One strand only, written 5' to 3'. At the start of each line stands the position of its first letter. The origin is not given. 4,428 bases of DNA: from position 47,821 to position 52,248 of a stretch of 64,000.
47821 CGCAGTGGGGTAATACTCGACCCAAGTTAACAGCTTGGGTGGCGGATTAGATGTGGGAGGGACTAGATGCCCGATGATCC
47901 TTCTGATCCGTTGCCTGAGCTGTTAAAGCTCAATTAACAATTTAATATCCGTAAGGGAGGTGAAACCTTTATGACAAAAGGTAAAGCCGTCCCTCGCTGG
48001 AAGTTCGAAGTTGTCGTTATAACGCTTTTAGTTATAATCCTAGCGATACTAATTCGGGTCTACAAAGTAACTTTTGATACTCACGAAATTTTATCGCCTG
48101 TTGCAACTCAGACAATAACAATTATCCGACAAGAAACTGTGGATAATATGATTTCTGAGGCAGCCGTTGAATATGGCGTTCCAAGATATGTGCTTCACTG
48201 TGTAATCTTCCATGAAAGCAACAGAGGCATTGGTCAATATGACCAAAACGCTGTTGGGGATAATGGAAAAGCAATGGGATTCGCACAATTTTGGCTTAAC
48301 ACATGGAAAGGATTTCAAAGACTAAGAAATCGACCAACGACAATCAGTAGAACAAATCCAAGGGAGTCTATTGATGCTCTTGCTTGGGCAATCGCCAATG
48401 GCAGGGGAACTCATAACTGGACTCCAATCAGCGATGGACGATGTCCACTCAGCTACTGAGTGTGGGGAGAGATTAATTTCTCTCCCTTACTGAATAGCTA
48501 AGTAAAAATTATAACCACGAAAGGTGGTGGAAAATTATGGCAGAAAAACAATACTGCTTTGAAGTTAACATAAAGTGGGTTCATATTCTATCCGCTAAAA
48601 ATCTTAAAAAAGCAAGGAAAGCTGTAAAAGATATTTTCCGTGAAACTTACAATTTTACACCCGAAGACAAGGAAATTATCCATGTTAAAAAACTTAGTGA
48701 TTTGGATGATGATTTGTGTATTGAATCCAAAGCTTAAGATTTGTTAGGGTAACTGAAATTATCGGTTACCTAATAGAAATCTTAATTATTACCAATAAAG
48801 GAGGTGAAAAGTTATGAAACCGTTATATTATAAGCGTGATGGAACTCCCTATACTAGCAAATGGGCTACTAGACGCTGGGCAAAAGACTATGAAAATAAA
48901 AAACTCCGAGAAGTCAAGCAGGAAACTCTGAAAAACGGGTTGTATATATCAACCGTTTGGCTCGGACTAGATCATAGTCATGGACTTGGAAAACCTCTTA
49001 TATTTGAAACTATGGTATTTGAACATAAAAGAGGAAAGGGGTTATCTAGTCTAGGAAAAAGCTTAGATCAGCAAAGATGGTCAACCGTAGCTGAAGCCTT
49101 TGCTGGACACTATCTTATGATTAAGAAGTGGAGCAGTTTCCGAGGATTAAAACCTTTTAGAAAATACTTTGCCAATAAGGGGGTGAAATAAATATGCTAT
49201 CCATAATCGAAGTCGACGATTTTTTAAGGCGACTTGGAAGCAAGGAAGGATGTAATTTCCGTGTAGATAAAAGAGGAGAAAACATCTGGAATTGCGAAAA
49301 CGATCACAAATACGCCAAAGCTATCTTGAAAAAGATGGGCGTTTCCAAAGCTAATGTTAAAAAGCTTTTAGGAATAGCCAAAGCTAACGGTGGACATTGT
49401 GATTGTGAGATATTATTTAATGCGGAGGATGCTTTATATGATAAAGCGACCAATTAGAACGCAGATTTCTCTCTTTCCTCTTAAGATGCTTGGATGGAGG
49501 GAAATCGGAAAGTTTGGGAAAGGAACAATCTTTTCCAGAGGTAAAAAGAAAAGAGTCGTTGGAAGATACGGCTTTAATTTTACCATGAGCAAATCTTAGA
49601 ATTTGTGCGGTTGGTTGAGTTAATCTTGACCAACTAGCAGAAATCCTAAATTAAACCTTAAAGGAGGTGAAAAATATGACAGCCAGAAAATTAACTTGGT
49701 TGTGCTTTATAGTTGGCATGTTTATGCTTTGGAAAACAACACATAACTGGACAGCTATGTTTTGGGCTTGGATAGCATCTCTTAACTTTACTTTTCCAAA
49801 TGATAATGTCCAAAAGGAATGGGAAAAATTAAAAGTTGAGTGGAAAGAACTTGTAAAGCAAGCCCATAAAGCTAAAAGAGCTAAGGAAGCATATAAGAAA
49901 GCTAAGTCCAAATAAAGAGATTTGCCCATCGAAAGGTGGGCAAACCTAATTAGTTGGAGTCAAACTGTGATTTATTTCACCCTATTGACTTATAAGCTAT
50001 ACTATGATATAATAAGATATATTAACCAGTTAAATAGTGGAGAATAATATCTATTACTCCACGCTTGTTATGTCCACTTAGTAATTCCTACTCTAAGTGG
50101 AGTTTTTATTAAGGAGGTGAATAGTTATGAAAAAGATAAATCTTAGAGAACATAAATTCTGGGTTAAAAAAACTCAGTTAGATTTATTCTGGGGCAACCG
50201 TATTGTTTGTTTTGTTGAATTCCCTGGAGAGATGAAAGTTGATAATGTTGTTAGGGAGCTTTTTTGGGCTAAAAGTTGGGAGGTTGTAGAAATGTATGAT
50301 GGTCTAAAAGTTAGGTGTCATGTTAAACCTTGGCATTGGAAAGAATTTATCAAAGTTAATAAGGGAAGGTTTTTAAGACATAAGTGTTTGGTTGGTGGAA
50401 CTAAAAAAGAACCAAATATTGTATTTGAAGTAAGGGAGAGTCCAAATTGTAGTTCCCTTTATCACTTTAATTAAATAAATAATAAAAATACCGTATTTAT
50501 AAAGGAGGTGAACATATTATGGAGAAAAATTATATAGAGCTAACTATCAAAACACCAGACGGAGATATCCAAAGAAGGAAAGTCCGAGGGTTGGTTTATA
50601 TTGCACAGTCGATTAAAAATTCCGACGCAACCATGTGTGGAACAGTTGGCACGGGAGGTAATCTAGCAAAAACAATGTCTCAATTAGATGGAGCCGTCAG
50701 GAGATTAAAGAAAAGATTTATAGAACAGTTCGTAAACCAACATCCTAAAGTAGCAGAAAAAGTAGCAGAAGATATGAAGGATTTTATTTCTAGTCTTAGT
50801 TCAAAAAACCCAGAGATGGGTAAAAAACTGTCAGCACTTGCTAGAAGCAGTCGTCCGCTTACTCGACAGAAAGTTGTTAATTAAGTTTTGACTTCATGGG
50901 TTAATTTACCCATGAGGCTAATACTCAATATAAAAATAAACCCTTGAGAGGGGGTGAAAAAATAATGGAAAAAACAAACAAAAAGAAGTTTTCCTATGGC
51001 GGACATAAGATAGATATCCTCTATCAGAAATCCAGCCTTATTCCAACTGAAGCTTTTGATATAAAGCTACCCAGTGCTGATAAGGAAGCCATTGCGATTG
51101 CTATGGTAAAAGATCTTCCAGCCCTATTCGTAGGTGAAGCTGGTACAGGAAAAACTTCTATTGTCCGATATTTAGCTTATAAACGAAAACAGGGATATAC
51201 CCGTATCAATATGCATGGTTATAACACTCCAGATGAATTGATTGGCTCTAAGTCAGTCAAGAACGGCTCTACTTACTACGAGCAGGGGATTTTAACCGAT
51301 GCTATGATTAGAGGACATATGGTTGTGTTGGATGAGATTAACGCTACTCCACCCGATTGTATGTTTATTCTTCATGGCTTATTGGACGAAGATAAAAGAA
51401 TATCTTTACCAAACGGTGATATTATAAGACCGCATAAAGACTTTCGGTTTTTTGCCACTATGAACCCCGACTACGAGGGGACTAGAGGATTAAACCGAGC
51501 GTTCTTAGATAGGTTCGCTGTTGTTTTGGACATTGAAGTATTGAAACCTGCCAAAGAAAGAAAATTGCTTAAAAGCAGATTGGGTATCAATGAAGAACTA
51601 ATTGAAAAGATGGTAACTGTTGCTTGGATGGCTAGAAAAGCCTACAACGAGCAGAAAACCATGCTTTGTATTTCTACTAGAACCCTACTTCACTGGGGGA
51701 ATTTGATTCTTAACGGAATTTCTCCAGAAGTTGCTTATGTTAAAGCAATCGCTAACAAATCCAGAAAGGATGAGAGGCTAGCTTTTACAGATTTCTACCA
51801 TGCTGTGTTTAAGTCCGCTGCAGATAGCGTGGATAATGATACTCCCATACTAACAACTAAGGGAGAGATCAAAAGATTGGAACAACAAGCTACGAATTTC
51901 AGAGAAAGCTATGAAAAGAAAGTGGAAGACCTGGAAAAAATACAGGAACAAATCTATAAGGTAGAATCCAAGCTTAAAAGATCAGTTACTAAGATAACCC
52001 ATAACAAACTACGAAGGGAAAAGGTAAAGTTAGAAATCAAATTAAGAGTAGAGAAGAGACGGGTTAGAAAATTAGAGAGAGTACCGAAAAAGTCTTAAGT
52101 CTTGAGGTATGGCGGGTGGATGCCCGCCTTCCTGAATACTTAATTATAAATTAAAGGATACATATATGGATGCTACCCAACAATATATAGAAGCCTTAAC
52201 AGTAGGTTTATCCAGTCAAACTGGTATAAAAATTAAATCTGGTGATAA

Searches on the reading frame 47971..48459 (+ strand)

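Call 90: search_protein_families(library=pfam, proteins=[window:47971-48459:+], max_evalue=0.001)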
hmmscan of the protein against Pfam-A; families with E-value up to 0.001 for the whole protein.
window:47971-48459:+ (162 aa): 1 family
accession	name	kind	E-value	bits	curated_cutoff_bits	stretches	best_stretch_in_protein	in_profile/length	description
PF19489.4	SLT_4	-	4.8e-05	23.5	27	1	54-143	31-126/184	Transglycosylase SLT domain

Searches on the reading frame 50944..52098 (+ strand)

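Call 14: search_protein_families(library=phrogs, proteins=[window:50944-52098:+])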
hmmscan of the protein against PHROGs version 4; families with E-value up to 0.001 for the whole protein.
window:50944-52098:+ (384 aa): 7 families
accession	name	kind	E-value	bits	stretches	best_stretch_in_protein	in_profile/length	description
phrog_249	-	moron, auxiliary metabolic gene and host takeover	1e-47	164.3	1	48-301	119-368/380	porphyrin biosynthesis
phrog_16448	-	other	8e-25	88.2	1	44-259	436-652/680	ATPase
phrog_5424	-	other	5.5e-18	65.9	1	55-238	279-471/527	ATPase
phrog_168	-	DNA, RNA and nucleotide metabolism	4.2e-12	47.4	1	39-242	22-205/314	clamp loader of DNA polymerase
phrog_4871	-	other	9.9e-07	28.5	1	61-149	500-594/764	ATP-dependent protease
phrog_1297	-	other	2.8e-05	24.3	1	47-146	15-122/356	ATPase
phrog_7998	-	unknown function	0.00044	20.5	0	55-134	38-129/339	-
